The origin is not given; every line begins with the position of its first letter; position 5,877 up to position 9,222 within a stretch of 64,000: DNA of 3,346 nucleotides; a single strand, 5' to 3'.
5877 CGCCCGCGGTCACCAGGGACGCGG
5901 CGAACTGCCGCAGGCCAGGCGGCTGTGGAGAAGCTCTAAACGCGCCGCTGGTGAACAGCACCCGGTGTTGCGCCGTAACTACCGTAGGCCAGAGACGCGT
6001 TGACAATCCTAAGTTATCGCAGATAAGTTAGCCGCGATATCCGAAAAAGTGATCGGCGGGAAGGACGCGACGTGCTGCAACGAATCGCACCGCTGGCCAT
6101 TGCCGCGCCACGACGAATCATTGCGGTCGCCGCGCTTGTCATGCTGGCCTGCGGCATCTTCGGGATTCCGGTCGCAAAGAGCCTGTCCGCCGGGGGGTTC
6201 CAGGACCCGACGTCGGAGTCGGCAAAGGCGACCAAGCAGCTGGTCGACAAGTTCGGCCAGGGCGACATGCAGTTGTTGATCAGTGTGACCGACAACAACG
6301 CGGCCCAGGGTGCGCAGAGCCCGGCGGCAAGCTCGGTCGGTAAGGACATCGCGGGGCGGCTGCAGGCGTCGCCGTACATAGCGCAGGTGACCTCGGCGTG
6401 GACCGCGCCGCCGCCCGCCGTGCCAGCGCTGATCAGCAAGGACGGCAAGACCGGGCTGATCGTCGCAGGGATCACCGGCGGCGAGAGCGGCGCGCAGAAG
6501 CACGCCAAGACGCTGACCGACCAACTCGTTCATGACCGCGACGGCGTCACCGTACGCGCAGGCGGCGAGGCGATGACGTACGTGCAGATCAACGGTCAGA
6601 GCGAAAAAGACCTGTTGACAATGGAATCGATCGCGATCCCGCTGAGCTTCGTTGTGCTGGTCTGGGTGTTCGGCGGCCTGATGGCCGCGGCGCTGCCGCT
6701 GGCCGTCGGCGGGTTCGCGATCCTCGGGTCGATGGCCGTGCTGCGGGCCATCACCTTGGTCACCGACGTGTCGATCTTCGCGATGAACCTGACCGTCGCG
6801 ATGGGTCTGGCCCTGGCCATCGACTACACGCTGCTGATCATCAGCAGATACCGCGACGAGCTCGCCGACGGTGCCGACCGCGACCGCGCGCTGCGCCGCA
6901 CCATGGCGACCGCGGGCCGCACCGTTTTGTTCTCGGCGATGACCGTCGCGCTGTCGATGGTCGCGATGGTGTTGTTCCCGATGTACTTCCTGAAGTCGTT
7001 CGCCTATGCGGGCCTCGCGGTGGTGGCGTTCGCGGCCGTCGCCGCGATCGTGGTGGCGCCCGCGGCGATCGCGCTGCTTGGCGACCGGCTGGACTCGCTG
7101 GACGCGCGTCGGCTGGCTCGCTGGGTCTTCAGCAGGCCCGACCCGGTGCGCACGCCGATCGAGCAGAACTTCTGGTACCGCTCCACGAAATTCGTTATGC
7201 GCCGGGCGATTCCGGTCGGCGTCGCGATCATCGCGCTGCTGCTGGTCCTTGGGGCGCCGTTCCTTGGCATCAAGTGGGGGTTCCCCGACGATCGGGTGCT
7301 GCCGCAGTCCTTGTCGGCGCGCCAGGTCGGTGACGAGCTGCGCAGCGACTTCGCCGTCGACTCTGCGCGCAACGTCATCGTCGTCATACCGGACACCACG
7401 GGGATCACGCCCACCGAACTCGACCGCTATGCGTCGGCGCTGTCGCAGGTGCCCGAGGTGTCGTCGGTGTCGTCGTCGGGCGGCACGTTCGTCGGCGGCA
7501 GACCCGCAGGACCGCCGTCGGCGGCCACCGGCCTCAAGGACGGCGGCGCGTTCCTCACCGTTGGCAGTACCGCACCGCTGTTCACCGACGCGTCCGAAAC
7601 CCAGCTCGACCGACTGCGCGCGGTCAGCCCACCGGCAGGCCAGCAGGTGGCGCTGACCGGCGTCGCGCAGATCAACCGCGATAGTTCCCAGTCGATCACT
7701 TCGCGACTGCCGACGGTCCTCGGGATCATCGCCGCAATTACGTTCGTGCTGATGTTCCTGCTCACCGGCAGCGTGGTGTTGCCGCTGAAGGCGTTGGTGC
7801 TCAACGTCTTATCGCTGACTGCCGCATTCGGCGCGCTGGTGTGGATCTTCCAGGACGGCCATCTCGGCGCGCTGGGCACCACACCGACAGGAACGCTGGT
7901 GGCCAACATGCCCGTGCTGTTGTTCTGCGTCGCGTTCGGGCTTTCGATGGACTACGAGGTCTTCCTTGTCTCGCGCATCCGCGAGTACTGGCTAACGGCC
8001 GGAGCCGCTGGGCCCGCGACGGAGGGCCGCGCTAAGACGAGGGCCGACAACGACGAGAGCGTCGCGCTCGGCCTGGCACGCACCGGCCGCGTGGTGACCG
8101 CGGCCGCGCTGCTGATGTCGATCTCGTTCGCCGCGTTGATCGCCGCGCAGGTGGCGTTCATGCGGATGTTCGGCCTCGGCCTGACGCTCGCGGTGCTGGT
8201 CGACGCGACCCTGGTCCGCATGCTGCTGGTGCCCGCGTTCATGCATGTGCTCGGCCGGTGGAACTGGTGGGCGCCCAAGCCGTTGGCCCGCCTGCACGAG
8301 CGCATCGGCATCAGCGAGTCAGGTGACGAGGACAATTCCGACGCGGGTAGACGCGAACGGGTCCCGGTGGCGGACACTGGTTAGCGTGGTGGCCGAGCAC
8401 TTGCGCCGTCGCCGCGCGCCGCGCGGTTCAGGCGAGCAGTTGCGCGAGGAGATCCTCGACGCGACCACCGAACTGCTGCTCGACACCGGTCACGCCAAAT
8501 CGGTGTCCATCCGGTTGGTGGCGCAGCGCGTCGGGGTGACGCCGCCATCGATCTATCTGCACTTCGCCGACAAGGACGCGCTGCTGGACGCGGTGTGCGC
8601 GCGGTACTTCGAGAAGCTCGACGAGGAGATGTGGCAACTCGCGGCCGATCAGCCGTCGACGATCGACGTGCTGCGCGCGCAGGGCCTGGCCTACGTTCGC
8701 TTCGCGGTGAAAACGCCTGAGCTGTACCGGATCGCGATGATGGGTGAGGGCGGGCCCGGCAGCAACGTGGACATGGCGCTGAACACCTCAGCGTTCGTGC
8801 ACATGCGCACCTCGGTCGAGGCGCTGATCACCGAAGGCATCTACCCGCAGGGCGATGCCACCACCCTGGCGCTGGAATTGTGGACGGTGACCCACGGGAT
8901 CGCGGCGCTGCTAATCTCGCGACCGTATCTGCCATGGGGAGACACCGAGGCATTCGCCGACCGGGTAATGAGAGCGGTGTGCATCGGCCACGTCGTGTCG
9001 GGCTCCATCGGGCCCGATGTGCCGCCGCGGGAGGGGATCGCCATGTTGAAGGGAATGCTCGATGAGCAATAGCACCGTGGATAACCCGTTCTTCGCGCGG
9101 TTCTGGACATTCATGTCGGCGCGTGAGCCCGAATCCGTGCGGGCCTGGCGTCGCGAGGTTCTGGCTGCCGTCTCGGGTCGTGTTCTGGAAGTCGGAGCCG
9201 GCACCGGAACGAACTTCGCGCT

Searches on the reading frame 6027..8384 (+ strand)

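Call 20: search_protein_families(library=pfam, proteins=[window:6027-8384:+], max_evalue=0.00001)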
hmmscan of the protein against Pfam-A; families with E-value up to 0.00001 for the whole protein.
window:6027-8384:+ (785 aa): 1 family
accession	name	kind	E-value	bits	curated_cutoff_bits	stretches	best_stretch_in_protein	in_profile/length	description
PF03176.21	MMPL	-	1.4e-77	261.3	20.5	2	60-396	4-332/333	MMPL family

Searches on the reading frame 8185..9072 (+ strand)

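Call 20: search_protein_families(library=pfam, proteins=[window:8185-9072:+], max_evalue=0.00001)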
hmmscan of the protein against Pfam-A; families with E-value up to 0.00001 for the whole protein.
window:8185-9072:+ (295 aa): 2 families
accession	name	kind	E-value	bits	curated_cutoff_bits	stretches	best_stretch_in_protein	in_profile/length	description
PF13305.11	TetR_C_33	-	1.2e-12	48.8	26.8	1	163-264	1-102/103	Tetracyclin repressor-like, C-terminal domain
PF00440.29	TetR_N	-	1.2e-10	41.4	24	1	90-137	1-47/47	Bacterial regulatory proteins, tetR family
